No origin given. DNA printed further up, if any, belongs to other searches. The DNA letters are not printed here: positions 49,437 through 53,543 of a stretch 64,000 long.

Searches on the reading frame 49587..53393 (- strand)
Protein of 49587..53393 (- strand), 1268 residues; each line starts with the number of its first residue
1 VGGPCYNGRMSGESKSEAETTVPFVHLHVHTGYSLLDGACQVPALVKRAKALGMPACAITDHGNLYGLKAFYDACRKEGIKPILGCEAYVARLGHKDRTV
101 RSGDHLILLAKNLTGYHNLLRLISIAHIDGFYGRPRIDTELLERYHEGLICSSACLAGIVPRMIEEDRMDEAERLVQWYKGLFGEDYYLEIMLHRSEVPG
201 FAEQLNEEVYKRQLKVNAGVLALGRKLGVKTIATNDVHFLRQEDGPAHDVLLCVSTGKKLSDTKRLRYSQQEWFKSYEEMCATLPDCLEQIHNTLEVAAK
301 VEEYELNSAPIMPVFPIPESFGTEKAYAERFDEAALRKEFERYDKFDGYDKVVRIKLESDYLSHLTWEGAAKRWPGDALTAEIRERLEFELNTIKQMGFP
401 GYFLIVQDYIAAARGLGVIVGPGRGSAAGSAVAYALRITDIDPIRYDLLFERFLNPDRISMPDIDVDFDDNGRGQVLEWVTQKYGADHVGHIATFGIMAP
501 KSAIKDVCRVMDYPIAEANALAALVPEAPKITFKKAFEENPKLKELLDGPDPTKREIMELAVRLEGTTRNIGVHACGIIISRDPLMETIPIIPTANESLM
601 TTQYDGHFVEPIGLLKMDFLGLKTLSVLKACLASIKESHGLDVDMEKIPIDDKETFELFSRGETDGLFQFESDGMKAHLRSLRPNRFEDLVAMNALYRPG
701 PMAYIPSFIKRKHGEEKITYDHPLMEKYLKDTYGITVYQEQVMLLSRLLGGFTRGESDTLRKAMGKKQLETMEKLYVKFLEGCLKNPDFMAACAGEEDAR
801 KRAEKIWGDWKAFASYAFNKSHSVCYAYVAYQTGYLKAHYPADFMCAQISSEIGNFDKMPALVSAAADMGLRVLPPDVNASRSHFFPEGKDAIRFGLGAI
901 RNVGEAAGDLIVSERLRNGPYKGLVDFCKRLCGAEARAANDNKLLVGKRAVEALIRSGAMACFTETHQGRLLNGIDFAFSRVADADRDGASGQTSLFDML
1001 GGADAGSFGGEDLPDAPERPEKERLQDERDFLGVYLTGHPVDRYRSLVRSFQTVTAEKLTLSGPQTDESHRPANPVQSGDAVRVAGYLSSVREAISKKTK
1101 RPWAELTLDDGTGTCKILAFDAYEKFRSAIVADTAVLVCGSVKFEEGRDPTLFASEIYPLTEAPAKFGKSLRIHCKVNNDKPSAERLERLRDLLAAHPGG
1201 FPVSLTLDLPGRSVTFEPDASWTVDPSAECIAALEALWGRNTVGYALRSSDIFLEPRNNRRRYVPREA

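Call 12: search_protein_families(library=pfam, proteins=[window:49587-53393:-], max_evalue=0.001)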
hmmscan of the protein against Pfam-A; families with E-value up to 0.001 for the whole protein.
window:49587-53393:- (1268 aa): 5 families
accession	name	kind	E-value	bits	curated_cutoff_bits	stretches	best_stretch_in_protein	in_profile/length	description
PF07733.18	DNA_pol3_alpha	-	1.6e-95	320.1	23.9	1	360-621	1-260/260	Bacterial DNA polymerase III alpha NTPase domain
PF17657.6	DNA_pol3_finger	-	9.3e-59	197.9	22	1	624-786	1-165/166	Bacterial DNA polymerase III alpha subunit finger domain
PF02811.25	PHP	-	5.5e-57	193.1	26.4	1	26-193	1-163/164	PHP domain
PF14579.12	HHH_6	-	5.9e-21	74.9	25.6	1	870-966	1-86/90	Helix-hairpin-helix motif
PF01336.31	tRNA_anti-codon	-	1.1e-10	41.7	27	1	1082-1160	1-75/75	OB-fold nucleic acid binding domain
